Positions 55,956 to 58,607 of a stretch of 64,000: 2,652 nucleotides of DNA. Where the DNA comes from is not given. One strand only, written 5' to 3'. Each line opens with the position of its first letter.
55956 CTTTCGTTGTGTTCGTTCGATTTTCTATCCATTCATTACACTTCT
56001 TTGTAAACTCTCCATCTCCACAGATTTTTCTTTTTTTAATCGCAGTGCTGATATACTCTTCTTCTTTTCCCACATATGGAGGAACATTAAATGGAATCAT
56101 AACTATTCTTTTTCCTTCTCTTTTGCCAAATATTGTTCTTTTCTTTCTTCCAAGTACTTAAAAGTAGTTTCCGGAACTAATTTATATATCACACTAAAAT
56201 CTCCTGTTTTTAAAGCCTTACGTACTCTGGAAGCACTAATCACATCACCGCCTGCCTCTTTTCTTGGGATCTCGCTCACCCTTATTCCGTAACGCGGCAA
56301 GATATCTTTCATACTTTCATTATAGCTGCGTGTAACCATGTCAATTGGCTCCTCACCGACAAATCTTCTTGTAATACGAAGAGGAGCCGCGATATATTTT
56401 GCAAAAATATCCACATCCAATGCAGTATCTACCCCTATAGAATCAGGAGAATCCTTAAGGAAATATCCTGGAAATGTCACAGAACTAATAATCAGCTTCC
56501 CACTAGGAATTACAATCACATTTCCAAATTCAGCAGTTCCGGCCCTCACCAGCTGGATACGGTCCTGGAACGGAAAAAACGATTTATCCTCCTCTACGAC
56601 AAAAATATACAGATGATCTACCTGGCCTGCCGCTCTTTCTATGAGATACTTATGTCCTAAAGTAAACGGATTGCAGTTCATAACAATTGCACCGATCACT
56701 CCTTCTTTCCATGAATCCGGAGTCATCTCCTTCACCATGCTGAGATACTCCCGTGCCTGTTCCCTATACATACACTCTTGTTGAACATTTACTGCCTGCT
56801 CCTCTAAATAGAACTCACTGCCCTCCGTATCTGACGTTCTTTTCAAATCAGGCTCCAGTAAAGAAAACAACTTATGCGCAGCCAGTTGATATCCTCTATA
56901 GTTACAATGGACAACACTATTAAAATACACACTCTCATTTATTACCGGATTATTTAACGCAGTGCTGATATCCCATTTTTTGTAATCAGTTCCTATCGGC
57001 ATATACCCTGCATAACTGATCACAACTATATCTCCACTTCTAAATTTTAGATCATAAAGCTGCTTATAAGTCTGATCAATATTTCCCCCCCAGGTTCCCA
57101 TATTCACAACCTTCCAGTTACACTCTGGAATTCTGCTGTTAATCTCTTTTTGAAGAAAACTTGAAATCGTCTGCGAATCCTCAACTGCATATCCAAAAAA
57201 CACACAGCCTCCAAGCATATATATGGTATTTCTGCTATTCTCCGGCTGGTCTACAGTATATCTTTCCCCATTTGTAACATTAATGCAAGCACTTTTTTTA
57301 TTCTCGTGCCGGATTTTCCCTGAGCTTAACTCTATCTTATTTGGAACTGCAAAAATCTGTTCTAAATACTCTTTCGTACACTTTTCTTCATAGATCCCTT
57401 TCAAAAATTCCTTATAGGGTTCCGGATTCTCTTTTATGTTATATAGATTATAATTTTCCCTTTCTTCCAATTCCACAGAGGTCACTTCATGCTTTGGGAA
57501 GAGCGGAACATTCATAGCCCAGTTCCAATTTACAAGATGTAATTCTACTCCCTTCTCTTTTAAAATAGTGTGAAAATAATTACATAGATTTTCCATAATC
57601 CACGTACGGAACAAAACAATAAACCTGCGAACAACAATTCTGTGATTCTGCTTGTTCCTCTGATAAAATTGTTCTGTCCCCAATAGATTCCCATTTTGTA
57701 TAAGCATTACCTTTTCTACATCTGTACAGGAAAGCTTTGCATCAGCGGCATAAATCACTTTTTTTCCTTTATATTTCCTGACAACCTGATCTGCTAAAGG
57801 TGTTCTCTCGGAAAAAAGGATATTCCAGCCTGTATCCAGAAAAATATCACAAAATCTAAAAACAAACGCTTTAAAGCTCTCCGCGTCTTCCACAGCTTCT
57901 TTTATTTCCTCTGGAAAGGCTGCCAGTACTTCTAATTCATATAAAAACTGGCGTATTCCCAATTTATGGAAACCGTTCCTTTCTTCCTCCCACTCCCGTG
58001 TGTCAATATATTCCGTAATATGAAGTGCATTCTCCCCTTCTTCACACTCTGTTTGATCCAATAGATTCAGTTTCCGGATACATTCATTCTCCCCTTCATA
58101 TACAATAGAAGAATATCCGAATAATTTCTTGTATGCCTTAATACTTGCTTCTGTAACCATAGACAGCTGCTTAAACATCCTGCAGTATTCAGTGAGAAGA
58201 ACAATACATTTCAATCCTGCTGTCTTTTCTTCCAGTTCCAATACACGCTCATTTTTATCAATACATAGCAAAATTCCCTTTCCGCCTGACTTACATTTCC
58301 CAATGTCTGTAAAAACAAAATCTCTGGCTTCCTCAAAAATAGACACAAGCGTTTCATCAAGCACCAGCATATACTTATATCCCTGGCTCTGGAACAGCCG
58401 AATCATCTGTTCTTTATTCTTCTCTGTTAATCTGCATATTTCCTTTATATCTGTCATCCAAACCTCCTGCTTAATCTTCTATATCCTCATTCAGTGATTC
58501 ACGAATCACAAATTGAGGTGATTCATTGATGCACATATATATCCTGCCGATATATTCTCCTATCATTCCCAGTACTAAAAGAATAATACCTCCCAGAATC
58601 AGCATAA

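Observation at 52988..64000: Near-gapless operon joins dTDP-4-amino-4,6-dideoxyhexose synthesis to ATP-dependent acylation enzymes and a lipid-carrier decoration route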

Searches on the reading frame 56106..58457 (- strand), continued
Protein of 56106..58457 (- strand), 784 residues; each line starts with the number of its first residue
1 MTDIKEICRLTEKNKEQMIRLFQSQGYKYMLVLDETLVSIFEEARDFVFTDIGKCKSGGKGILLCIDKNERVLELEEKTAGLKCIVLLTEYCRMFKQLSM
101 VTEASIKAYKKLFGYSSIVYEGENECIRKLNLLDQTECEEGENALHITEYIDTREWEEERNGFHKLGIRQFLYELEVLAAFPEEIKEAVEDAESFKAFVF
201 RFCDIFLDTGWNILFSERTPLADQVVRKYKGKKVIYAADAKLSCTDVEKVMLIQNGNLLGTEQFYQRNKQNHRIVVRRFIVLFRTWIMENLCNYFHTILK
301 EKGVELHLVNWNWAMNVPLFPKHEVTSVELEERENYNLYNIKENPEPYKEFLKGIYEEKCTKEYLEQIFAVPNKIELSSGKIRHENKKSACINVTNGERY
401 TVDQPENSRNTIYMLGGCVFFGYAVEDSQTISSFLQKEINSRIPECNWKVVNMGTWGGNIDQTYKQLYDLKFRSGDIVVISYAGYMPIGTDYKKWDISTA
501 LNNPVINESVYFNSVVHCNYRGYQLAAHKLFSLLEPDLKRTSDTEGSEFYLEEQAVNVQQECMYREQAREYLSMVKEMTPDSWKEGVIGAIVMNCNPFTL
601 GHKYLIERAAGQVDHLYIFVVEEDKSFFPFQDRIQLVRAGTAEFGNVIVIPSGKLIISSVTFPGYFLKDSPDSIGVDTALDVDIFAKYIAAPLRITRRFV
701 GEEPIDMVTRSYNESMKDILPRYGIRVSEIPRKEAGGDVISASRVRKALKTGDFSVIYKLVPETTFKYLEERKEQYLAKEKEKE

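Call 38: predict_structure(alignment_id=A1)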
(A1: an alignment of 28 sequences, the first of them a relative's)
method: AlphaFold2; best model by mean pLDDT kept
length: 784 residues; sequences in the alignment: 28
mean_pLDDT: 86.8   pTM: 0.82
mean pLDDT of the five models: 86.8, 85.3, 83.8, 83.0, 82.2
residues with pLDDT >= 90: 414; 70-90: 298; 50-70: 62; < 50: 10
segments of 3 or more residues with pLDDT < 50: 670-675
pLDDT, mean of each block of 10 residues (from residue 1): 83 92 91 92 90 79 92 86 90 91 93 91 89 75 87 61 82 92 91 94 93 93 92 89 87 92 93 94 93 95 94 93 94 91 89 93 91 81 87 91 88 93 94 97 91 88 90 93 86 95 93 93 97 93 71 63 76 88 88 83 94 94 72 89 93 70 54 57 84 89 68 81 86 82 84 89 90 77 59
secondary structure, 60 per line:
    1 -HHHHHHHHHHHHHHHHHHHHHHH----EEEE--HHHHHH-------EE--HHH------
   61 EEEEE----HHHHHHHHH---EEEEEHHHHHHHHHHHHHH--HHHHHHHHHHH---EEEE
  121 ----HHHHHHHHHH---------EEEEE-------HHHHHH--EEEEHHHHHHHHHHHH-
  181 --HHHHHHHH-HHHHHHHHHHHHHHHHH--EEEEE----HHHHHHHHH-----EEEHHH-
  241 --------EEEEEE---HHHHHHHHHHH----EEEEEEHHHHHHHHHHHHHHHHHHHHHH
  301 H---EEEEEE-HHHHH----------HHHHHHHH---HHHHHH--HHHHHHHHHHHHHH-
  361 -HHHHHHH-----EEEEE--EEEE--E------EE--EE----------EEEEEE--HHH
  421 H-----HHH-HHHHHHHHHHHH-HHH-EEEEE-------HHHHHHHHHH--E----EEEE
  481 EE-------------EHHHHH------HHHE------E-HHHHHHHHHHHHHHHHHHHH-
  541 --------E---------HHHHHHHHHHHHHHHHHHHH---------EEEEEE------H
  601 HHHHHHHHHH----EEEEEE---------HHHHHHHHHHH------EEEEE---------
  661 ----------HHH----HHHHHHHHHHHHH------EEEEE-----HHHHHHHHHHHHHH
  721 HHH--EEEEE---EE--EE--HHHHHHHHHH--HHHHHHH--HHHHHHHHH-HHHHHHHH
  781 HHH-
elements in order (helices of 4 or more, strands of 3 or more residues): H2-24 E29-32 H35-40 E61-65 H70-78 E82-86 H87-100 H103-113 E117-120 H125-134 E144-148 H156-161 E164-167 H168-179 H183-190 H192-208 E211-215 H220-228 E234-236 E249-254 H258-268 E273-278 H279-301 E305-310 H312-316 H327-334 H338-343 H346-359 H362-368 E374-378 E381-384 E410-415 H418-421 H431-442 E448-452 H460-469 E477-482 H497-501 H520-539 H559-578 E588-593 H600-610 E615-620 H630-640 E647-651 H678-690 E697-701 H707-723 E726-730 H742-751 H754-760 H763-771 H773-783

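Call 41: fold_search(model_id=the predicted structure, library=pdb)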
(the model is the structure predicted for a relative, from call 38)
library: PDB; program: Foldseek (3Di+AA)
matches with E <= 10: 1096; with E <= 0.001: 121
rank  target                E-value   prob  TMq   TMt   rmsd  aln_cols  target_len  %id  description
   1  3f3m                  3.0e-07  1.00  0.17  0.80   4.3       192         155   18  Six Crystal Structures of Two Phosphopantetheine Adenylyltransferases Reveal an Alternative Ligand Binding Mode and an A (released 2009-10-20)
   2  5ts2_D                3.0e-07  1.00  0.18  0.77   4.1       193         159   20  Crystal structure of a phosphopantetheine adenylyltransferase (CoaD, PPAT) from Pseudomonas aeruginosa bound to dephos (released 2016-11-09)
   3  5ts2_A                3.4e-07  1.00  0.18  0.75   4.1       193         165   20  Crystal structure of a phosphopantetheine adenylyltransferase (CoaD, PPAT) from Pseudomonas aeruginosa bound to dephos (released 2016-11-09)
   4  3x1k_A                5.6e-07  1.00  0.17  0.78   4.2       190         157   20  crystal structure of Phosphoapantetheine adenylyltransferase PPAT/CoaD with AMP-PNP from Pseudomonas aerugonosa (released 2015-11-25)
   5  5ts2_F                6.2e-07  1.00  0.17  0.77   4.0       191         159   20  Crystal structure of a phosphopantetheine adenylyltransferase (CoaD, PPAT) from Pseudomonas aeruginosa bound to dephos (released 2016-11-09)
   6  3x1j_A                8.7e-07  1.00  0.18  0.78   4.1       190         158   19  Crystal Structure of Phosphopantetheine adenylyltransferase (PPAT/CoaD) with AcCoA from Pseudomonas aeruginosa (released 2015-11-25)
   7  6cck_B                8.7e-07  1.00  0.18  0.78   4.0       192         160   17  Crystal structure of E.coli Phosphopantetheine Adenylyltransferase (PPAT/CoaD) in complex with (R)-3-(3-chlorophenyl)- (released 2018-03-14)
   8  6b7a_A                9.7e-07  1.00  0.18  0.79   3.8       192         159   17  Crystal structure of E.coli Phosphopantetheine Adenylyltransferase (PPAT/CoaD) in complex with 2-methyl-1H-benzo[d]imi (released 2017-12-27)
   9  5o0a_B                9.7e-07  1.00  0.18  0.79   3.7       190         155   19  Crystal structure of Phosphopantetheine adenylyltransferase from Mycobacterium abcessus in complex with 5-methyl-1-phe (released 2017-06-28)
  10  1od6                  1.0e-06  1.00  0.18  0.81   3.5       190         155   18  The Crystal Structure of Phosphopantetheine adenylyltransferase from Thermus Thermophilus in complex with 4'-phosphopant (released 2003-03-13)
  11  5o08_C                1.0e-06  1.00  0.18  0.78   4.9       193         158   18  Crystal structure of Phosphopantetheine adenylyltransferase from Mycobacterium abcessus in complex with Dephospho-coen (released 2017-06-28)
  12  5o0d_C                1.3e-06  1.00  0.17  0.76   4.8       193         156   19  Crystal structure of Phosphopantetheine adenylyltransferase from Mycobacterium abcessus in complex with 3-Phenoxymande (released 2017-06-28)
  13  9iyg_B                1.7e-06  1.00  0.18  0.71   7.5       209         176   14  Structure of Phosphopantetheine adenylyltransferase (PPAT) from Enterobacter spp. with the 17-mer expression tag bound (released 2024-08-21)
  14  1gn8_A                1.9e-06  1.00  0.18  0.79   3.9       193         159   16  PHOSPHOPANTETHEINE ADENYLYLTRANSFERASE IN COMPLEX WITH Mn2+ATP FROM ESCHERICHIA COLI (released 2002-01-17)
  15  4nah_A                2.2e-06  1.00  0.18  0.78   4.7       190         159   16  Inhibitors of 4-Phosphopanthetheine Adenylyltransferase (PPAT) (released 2014-03-12)
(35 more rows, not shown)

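Call 76: list_cluster_members(proteins=[P0001, P0032, P0097, P0135, P0158])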
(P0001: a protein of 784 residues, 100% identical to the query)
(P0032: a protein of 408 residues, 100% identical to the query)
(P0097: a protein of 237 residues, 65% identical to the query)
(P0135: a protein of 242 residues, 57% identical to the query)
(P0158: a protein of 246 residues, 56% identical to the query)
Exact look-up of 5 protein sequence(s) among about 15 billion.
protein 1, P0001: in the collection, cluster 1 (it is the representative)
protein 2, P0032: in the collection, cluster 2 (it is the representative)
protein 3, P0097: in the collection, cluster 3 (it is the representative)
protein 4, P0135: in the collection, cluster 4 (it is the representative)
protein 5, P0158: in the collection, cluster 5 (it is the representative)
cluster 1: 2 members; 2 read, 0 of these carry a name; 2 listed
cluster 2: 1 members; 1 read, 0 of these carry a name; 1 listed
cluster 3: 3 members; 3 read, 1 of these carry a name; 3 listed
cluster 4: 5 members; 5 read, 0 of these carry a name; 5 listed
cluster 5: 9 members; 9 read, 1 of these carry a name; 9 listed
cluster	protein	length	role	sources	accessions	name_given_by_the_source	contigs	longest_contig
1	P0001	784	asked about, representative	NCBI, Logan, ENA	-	-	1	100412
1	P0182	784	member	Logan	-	-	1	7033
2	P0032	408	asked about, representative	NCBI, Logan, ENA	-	-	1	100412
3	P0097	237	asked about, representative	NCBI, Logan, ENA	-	-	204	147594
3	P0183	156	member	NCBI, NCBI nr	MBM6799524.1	aspartate/glutamate racemase family protein, partial [Coprobacillus cateniformis] | aspartate/glutamate racemase family protein [Coprobacillus cateniformis]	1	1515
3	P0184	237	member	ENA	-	-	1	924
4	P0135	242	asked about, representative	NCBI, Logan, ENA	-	-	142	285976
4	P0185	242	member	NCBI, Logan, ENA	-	-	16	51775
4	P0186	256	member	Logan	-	-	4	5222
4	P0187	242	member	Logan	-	-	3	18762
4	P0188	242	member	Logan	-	-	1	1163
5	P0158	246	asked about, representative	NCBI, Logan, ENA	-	-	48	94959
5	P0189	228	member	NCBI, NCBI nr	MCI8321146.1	MAG: aspartate/glutamate racemase family protein [Dorea sp.] | aspartate/glutamate racemase family protein [Dorea sp.]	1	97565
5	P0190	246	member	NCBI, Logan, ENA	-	-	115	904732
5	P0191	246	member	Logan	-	-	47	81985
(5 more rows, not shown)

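Call 78: search_protein_families(library=pfam, proteins=[L008:9-758:+, L008:762-2480:+, L008:2568-3749:+, L008:3886-4722:+, L008:4746-5108:+, L008:5138-6178:+, L008:15557-16837:+, L008:16867-17946:+, L008:17964-18968:+, L008:18938-20050:+], max_evalue=0.001)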
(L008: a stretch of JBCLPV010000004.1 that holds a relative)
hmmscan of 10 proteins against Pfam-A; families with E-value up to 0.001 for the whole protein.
L008:9-758:+ (250 aa): 1 family
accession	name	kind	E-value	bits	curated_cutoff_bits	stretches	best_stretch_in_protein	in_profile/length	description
PF03023.19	MurJ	-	0.00038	19.6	27.4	1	6-60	251-305/451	Lipid II flippase MurJ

L008:762-2480:+ (573 aa): 0 families

L008:2568-3749:+ (394 aa): 0 families

L008:3886-4722:+ (279 aa): 0 families

L008:4746-5108:+ (121 aa): 0 families

L008:5138-6178:+ (347 aa): 2 families
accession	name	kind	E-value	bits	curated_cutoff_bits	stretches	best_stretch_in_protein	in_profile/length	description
PF01757.29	Acyl_transf_3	-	1.2e-19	71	31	1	6-326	2-326/326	Acyltransferase domain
PF21032.3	PROPPIN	-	0.00034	20.3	30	0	242-289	44-91/345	PROPPIN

L008:15557-16837:+ (427 aa): 5 families
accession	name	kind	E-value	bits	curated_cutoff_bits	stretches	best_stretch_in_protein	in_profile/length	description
PF00534.26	Glycos_transf_1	-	6e-14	52.4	26.4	1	238-404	7-171/172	Glycosyl transferases group 1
PF13692.12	Glyco_trans_1_4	-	2.6e-13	50.9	27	1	251-390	6-141/142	Glycosyl transferases group 1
PF13439.12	Glyco_transf_4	-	5.3e-07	30.3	28.5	1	49-205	11-146/170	Glycosyltransferase Family 4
PF13579.12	Glyco_trans_4_4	-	7.4e-06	26.8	29.7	1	45-164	6-108/158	Glycosyl transferase 4-like domain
PF13524.12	Glyco_trans_1_2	-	0.0006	20.2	25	0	296-409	27-132/144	Glycosyl transferase-like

L008:16867-17946:+ (360 aa): 4 families
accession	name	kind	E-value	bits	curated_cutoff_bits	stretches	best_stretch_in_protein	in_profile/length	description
PF00535.33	Glycos_transf_2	-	3e-39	135.1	23.3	1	16-155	1-134/168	Glycosyl transferase family 2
PF10111.15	Glyco_tranf_2_2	-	2e-12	47.7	27.3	1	16-114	1-102/276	Glycosyltransferase like family 2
PF13641.12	Glyco_tranf_2_3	-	1.7e-11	45.1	27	1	15-113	3-106/230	Glycosyltransferase like family 2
PF13704.12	Glyco_tranf_2_4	-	8.6e-05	23.4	27.5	1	43-104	20-82/98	Glycosyl transferase family 2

L008:17964-18968:+ (335 aa): 3 families
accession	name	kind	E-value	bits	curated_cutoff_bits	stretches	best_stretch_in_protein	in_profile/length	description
PF00535.33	Glycos_transf_2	-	1.1e-36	126.8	23.3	1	5-131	1-128/168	Glycosyl transferase family 2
PF13641.12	Glyco_tranf_2_3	-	1.3e-12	48.6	27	1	4-115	3-119/230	Glycosyltransferase like family 2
PF10111.15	Glyco_tranf_2_2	-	9.9e-12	45.3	27.3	1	5-109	1-114/276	Glycosyltransferase like family 2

L008:18938-20050:+ (371 aa): 3 families
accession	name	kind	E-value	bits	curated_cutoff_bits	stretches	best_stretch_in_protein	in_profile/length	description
PF00534.26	Glycos_transf_1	-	8e-33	113.8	26.4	1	197-349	14-168/172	Glycosyl transferases group 1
PF13692.12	Glyco_trans_1_4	-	2e-27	96.7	27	1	199-338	2-141/142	Glycosyl transferases group 1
PF13439.12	Glyco_transf_4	-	8.7e-12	45.8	28.5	1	28-185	2-168/170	Glycosyltransferase Family 4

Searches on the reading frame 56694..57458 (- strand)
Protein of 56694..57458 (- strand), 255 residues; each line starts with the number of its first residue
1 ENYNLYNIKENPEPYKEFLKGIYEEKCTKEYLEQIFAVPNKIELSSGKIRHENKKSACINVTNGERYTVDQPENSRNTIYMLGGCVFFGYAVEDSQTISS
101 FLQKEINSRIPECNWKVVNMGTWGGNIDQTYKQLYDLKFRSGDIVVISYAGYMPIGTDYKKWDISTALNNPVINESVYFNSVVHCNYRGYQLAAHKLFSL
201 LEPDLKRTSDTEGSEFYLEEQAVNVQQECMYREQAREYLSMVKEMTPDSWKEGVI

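Call 44: search_solved_structures(query=A3, max_evalue=10, show_alignments=2)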
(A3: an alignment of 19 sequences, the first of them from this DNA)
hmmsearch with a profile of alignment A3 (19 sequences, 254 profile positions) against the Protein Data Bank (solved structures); distinct sequences matched with E-value up to 10: 13.
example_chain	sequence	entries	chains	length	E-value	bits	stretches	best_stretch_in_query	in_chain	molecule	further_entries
9otv_A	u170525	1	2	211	6.5e-05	25.6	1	76-122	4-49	Lysophospholipase L1-like esterase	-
1yzf_A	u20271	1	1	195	0.0023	20.5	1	75-156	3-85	lipase/acylhydrolase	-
8ik1_A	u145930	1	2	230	0.021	17.4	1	171-202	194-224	GDSL family lipase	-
8a2n_B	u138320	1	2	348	0.29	13.6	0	154-197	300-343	CgnD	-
4rw0_A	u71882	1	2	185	0.38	13.3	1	149-198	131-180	Lipolytic protein G-D-S-L family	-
7c23_A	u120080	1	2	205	0.91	12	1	78-122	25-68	Carboxylesterase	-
7c29_A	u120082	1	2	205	0.91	12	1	78-122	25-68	Carboxylesterase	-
7tbi_S1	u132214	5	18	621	0.92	12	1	155-212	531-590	Nup145C | NUP96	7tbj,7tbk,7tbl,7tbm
4xmm_B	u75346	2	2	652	1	11.9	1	155-212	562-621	Nucleoporin NUP145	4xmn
3m9q_A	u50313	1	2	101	1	11.9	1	136-185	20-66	Protein male-specific lethal-3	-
4jgg_A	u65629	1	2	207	1.1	11.7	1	78-121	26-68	Esterase TesA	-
7n84_c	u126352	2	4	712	1.2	11.7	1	155-212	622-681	Nucleoporin 145c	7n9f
4knc_B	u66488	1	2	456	1.4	11.4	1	153-205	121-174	Alginate biosynthesis protein AlgX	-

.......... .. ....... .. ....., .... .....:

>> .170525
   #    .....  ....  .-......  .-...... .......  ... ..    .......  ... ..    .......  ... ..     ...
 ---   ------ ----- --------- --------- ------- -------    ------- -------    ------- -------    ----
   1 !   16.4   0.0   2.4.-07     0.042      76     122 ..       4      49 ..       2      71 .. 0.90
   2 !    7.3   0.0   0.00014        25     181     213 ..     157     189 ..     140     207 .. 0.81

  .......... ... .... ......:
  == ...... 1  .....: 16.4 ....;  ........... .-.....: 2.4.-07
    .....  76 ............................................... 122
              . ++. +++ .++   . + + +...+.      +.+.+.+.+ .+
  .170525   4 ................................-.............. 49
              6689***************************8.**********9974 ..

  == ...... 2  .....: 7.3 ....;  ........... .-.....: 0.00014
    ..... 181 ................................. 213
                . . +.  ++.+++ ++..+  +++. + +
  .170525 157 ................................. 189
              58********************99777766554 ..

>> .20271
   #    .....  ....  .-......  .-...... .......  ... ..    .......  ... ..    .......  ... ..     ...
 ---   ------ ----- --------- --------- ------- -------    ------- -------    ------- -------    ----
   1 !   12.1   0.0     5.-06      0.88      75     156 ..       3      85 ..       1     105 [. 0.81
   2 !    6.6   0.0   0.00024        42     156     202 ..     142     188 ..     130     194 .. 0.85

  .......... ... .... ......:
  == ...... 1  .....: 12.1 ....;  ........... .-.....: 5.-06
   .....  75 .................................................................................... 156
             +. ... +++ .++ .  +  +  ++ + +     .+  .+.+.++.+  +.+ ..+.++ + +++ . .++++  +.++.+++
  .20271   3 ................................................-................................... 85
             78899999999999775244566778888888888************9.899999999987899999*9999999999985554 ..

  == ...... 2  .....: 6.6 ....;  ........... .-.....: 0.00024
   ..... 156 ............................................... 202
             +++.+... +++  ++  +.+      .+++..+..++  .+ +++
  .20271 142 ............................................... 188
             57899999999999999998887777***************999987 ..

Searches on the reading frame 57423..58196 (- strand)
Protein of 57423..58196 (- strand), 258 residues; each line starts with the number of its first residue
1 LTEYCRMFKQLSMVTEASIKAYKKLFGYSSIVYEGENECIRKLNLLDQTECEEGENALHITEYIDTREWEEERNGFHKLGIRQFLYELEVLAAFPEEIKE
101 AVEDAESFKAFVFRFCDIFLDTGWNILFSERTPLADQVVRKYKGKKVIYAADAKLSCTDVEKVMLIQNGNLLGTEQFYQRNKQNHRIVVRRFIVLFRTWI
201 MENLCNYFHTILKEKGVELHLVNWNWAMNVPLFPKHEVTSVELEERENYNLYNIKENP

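Call 71: search_solved_structures(query=A5, max_evalue=10)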
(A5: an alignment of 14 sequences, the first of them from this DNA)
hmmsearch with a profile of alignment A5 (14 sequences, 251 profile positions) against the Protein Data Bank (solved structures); distinct sequences matched with E-value up to 10: 0.
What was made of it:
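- Tried and rejected: A profile of the N-terminal domain found nothing in PDB (call 71), so that domain remains unassigned.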
